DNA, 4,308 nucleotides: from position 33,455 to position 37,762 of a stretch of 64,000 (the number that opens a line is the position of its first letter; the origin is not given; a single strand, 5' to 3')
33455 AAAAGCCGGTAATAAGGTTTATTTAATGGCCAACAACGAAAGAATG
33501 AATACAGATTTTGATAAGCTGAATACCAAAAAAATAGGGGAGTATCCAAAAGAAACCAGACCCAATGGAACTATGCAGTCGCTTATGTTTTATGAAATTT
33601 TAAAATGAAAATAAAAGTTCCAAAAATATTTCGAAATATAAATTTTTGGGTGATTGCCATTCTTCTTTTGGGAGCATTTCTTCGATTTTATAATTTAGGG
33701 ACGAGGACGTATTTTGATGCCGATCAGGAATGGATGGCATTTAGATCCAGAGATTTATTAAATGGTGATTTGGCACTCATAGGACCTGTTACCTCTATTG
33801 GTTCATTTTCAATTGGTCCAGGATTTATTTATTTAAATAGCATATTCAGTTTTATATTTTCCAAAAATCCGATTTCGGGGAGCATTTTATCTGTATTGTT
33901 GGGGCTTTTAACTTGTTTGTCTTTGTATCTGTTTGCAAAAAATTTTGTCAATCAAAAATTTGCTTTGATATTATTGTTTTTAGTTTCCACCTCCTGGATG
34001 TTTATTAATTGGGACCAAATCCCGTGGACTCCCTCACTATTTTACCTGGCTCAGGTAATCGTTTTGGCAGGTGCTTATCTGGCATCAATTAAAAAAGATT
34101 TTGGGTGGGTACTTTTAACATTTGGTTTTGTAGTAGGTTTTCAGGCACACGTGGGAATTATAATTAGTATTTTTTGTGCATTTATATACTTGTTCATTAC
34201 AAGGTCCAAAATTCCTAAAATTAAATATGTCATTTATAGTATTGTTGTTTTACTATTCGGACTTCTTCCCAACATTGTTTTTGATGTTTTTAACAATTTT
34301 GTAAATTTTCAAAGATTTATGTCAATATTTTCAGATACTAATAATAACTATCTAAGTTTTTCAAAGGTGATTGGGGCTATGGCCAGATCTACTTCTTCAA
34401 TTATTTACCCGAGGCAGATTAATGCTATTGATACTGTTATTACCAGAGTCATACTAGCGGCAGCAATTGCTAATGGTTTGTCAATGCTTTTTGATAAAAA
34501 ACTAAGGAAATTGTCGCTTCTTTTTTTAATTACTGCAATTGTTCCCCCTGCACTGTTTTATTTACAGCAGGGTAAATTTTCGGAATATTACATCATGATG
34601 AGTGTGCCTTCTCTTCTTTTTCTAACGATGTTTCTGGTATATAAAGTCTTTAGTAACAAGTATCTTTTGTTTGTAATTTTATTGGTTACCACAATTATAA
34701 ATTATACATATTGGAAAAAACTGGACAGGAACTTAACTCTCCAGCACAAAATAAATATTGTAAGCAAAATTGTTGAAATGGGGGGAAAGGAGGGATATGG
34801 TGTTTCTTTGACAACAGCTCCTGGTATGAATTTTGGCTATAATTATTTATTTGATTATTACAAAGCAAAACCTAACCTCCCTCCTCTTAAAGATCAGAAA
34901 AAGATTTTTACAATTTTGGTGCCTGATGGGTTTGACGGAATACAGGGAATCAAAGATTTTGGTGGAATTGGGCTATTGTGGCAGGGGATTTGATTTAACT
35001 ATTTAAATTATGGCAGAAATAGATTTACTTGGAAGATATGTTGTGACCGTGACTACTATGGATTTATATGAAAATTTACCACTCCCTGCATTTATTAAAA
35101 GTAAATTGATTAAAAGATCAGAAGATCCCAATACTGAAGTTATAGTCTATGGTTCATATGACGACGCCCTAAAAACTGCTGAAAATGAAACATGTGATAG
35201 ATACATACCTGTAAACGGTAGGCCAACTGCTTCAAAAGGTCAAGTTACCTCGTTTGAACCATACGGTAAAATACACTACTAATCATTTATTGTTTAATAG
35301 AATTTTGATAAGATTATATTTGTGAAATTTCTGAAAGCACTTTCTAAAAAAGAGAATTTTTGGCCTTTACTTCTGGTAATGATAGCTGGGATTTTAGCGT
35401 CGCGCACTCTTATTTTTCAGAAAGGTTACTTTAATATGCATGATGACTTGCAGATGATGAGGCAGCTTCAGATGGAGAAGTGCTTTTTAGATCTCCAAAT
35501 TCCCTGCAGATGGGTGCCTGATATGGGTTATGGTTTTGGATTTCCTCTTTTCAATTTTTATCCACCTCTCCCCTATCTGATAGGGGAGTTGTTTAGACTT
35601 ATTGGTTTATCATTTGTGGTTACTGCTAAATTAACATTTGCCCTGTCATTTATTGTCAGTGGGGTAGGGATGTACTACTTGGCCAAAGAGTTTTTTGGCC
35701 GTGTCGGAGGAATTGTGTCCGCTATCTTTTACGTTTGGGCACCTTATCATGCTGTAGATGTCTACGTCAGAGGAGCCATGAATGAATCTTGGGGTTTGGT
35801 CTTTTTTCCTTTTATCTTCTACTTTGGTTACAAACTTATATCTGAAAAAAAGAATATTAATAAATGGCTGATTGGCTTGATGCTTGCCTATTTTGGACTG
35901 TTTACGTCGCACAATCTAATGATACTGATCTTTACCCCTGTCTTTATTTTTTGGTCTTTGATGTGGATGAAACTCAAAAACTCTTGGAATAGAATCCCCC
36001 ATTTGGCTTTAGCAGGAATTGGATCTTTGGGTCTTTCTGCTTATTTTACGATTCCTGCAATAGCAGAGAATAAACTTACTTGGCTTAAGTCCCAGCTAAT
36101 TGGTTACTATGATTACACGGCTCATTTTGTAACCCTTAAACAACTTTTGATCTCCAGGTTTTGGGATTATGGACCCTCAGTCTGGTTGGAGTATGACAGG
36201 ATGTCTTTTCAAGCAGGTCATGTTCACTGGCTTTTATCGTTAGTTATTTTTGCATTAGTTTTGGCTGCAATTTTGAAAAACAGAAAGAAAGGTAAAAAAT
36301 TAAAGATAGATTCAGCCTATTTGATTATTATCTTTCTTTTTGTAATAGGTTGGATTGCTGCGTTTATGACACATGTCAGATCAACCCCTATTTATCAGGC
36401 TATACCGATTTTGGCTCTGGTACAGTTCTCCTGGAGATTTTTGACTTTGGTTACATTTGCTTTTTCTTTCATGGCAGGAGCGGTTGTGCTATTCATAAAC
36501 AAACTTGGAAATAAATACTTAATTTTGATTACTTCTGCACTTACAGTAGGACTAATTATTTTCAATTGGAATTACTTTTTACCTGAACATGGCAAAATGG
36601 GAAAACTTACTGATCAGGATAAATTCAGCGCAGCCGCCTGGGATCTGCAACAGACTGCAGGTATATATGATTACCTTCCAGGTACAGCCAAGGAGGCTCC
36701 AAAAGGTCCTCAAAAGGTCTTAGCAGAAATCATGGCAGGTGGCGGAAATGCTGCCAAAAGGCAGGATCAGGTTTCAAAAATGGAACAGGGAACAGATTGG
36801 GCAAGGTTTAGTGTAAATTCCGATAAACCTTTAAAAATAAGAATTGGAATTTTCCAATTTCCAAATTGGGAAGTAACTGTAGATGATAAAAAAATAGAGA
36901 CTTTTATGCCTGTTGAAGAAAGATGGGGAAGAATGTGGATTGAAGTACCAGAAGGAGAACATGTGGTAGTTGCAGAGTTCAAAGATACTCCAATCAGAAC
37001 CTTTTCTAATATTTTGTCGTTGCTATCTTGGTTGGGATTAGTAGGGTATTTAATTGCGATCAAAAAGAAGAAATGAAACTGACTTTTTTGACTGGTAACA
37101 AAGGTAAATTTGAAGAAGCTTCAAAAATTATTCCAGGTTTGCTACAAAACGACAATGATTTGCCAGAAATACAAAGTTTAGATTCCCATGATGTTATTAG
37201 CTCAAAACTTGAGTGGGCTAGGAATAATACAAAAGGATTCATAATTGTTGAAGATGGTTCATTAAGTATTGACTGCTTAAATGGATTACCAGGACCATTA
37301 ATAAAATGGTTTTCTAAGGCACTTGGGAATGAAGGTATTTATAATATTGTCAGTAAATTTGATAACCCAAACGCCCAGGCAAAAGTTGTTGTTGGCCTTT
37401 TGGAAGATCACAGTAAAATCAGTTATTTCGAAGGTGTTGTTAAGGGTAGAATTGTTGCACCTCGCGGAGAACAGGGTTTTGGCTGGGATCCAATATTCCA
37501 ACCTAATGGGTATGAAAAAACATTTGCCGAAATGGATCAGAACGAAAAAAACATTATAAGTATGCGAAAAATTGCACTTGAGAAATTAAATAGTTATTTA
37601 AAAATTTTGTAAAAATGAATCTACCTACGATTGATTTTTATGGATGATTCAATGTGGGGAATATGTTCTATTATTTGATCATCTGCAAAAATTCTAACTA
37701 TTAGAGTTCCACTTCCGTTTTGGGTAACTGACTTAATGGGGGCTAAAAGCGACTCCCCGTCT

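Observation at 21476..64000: Massive expansion of GT-C (PMT_2/ArnT/YfhO/GT87-like) membrane glycosyltransferases, together with Dpm1-like donors, flippase, methyltransferases and esterase: a candidate elaborate envelope or protein glycosylation system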

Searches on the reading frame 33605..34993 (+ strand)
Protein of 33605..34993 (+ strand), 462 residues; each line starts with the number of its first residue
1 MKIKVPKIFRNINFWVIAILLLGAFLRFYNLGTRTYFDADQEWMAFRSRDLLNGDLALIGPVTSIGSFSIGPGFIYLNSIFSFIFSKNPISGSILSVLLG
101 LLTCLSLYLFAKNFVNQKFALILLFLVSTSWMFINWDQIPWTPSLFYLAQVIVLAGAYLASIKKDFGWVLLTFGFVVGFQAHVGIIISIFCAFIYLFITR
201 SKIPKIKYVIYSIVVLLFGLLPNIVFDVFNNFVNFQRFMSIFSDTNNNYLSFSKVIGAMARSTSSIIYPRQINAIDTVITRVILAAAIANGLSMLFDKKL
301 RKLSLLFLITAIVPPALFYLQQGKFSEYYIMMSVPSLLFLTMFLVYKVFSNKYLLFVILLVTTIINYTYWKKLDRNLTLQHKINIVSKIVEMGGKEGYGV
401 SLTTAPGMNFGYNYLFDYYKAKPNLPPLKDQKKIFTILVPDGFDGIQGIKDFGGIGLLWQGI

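Call 4: search_protein_families(library=pfam, proteins=[window:33605-34993:+], max_evalue=0.01)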
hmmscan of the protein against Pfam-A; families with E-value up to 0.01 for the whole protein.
window:33605-34993:+ (462 aa): 1 family
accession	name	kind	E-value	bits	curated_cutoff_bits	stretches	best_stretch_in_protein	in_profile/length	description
PF13231.12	PMT_2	-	1.2e-07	32.5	26.1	1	72-225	4-159/160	Dolichyl-phosphate-mannose-protein mannosyltransferase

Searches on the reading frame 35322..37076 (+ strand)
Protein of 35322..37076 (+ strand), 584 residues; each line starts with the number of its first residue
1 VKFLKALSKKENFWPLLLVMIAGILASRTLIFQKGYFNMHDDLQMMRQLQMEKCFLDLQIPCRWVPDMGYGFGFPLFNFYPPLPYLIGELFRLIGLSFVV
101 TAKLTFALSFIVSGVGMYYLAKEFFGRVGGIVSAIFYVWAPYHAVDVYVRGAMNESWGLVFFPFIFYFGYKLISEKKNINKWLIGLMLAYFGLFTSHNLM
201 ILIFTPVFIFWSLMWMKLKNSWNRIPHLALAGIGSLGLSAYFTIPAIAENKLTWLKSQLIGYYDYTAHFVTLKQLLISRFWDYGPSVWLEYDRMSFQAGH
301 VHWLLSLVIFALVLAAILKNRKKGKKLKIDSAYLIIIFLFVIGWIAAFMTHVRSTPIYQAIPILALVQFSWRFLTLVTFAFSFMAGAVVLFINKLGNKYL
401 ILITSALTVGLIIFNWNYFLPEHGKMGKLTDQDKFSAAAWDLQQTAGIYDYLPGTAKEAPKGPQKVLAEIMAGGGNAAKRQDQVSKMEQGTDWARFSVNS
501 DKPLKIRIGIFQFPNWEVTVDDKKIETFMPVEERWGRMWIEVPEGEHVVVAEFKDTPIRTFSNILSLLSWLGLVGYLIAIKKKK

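Call 4: search_protein_families(library=pfam, proteins=[window:35322-37076:+], max_evalue=0.01)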
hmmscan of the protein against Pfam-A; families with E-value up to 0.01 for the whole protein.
window:35322-37076:+ (584 aa): 1 family
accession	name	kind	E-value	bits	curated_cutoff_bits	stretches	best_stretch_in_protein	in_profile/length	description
PF10131.15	PTPS_related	-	1.6e-08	33.9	26.4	1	77-428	1-319/621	6-pyruvoyl-tetrahydropterin synthase related domain; membrane protein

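Call 18: search_protein_families(library=ncbifam, proteins=[window:35322-37076:+], max_evalue=0.1)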
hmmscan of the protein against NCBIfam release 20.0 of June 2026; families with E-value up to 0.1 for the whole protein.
window:35322-37076:+ (584 aa): 0 families

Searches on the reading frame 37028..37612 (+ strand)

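Call 4: search_protein_families(library=pfam, proteins=[window:37028-37612:+], max_evalue=0.01)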
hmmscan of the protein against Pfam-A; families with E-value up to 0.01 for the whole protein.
window:37028-37612:+ (194 aa): 1 family
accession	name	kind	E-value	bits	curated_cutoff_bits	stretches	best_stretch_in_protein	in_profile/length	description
PF01725.21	Ham1p_like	-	2.2e-42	145.5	22.5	1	18-189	1-185/186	Ham1 family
